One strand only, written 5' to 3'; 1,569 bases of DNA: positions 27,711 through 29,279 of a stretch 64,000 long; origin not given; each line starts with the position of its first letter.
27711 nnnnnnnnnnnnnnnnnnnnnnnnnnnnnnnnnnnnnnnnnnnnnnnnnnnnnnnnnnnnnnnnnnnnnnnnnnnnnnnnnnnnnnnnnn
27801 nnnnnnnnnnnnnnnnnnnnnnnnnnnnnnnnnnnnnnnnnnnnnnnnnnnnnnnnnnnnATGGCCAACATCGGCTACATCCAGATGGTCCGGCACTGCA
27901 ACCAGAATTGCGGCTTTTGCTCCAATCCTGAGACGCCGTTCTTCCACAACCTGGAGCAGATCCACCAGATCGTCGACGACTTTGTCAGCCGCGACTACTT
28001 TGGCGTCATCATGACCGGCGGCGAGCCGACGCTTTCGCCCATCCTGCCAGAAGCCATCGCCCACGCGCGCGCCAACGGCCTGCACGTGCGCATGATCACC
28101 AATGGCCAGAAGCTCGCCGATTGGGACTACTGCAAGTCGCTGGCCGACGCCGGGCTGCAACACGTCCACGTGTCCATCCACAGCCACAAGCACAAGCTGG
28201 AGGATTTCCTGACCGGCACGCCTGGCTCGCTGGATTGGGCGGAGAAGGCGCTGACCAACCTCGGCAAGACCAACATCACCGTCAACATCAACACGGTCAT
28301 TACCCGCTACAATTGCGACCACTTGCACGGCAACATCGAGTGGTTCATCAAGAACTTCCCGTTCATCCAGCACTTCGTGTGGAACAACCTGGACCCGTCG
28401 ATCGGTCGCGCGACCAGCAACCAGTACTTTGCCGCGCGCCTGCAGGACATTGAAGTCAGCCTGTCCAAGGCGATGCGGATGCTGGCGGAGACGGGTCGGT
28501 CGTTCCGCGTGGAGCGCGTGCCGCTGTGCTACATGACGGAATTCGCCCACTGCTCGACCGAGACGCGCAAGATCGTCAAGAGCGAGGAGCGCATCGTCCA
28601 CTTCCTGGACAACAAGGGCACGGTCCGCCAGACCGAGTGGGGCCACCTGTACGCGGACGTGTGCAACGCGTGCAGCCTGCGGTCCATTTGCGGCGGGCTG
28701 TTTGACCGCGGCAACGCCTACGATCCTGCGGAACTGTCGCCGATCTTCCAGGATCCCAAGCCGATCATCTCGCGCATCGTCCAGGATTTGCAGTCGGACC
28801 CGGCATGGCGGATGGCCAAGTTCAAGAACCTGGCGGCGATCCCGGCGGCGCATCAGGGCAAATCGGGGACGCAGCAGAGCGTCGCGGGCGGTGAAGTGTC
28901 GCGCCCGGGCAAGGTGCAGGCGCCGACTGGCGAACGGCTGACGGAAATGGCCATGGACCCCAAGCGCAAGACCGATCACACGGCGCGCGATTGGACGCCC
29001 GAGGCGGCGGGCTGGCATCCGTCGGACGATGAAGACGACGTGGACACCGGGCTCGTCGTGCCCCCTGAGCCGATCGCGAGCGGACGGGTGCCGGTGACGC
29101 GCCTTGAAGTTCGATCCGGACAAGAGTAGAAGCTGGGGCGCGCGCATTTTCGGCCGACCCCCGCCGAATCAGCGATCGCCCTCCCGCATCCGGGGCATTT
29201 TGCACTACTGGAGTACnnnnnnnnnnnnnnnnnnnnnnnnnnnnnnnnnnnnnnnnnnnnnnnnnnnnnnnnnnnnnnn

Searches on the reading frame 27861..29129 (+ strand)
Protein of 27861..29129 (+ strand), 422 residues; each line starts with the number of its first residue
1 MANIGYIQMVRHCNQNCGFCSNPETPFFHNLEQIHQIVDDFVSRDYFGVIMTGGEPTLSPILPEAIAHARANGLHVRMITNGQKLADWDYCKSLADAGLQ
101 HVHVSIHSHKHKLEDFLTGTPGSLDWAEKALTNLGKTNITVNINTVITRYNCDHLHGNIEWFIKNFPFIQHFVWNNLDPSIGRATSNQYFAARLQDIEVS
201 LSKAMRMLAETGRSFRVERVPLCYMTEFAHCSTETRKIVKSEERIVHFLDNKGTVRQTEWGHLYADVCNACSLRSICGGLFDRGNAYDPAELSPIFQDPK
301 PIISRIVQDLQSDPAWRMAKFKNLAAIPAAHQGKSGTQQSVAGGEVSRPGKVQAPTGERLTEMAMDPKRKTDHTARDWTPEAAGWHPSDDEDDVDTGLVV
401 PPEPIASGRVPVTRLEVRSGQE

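Call 3: search_protein_families(library=ncbifam, proteins=[window:27861-29129:+], max_evalue=1)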
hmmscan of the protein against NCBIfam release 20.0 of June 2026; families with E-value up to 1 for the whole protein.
window:27861-29129:+ (422 aa): 51 families (the best 25 are shown)
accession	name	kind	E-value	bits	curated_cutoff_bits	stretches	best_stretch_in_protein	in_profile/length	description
TIGR03977.1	rSAM_pair_HxsC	equivalog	6.1e-31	107.4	267.9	2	9-229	31-257/292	His-Xaa-Ser system radical SAM maturase HxsC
NF038332.1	rSAM_rare_HxsC4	exception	4.6e-25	88.5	500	1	9-234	20-245/335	radical SAM protein HxsC4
TIGR04545.1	rSAM_ahbD_hemeb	equivalog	2e-16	60.4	500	1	9-173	6-172/339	heme b synthase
NF045646.2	rSAM_Se_TrsS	equivalog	4.1e-16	58.6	490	1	7-254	90-337/441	radical SAM (seleno)protein TrsS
TIGR04303.1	GeoRSP_rSAM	equivalog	4.6e-16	59.3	400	1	12-161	14-163/325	GeoRSP system radical SAM/SPASM protein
TIGR02668.1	moaA_archaeal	equivalog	1.4e-15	57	325.25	1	7-172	14-183/303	GTP 3',8-cyclase MoaA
TIGR02666.1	moaA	equivalog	1.5e-15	57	284.05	1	10-161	17-179/336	GTP 3',8-cyclase MoaA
TIGR04053.2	TIGR04053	equivalog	1.7e-15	57.1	395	1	30-158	39-169/366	TIGR04053 family radical SAM/SPASM domain-containing protein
TIGR04055.1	rSAM_NirJ2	equivalog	2.3e-15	56.9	500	1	11-207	15-203/326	putative heme d1 biosynthesis radical SAM protein NirJ2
TIGR02109.1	PQQ_syn_pqqE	equivalog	1.5e-14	53.7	381.35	1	8-161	12-168/358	pyrroloquinoline quinone biosynthesis protein PqqE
NF001199.0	PRK00164.2-1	equivalog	5.3e-14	52.1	231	1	7-205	16-217/308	GTP 3',8-cyclase MoaA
TIGR04051.1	rSAM_NirJ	equivalog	6.6e-14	51.6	515.45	1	8-187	7-185/354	heme d1 biosynthesis radical SAM protein NirJ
NF038283.1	viperin_w_prok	equivalog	1.6e-13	50.4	180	1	9-154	8-169/281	viperin family antiviral radical SAM protein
TIGR03962.1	mycofact_rSAM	equivalog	3e-13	49.7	265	1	12-156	21-167/339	mycofactocin radical SAM maturase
NF045702.1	rSAM_GDGT_ether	equivalog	9.4e-13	47.6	450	1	4-170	87-261/486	tetraether lipid synthase Tes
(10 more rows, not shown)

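Call 4: search_protein_families(library=pfam, proteins=[window:27861-29129:+], max_evalue=1)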
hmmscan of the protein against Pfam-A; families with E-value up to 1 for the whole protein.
window:27861-29129:+ (422 aa): 6 families
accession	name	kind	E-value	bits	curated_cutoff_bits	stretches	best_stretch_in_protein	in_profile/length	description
PF04055.27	Radical_SAM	-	8.6e-20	72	29.5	1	8-148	2-151/166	Radical SAM superfamily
PF13344.12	Hydrolase_6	-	6.2e-05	23.4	27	1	45-103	4-60/101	Haloacid dehalogenase-like hydrolase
PF13353.11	Fer4_12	-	0.00086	20.1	22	1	10-87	12-96/137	4Fe-4S single cluster domain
PF13091.12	PLDc_2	-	0.036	14.3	27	1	64-143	27-117/132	PLD-like domain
PF19238.5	Radical_SAM_2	-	0.051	13.7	26.7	0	93-165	71-144/151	Radical SAM-like domain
PF22712.1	SNaCT7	-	0.063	13.7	27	1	132-183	98-149/160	Short NACHT-associated C-Terminal domain, family 7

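Call 74: search_protein_families(library=padloc, proteins=[window:27861-29129:+], max_evalue=0.001)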
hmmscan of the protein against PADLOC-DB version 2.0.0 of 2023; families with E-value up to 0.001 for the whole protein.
window:27861-29129:+ (422 aa): 3 families
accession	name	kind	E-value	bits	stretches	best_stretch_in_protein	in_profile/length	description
PDLC02904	pVip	-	5.1e-20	70.1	1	8-154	8-156/262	Viperins associated with kinases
PDLC02903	pVip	-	1e-18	65.8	1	8-155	5-154/257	Viperins not associated with kinases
PDLC02905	pVip-kinase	-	2.5e-06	25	1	33-152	220-342/474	Viperin-kinase fusion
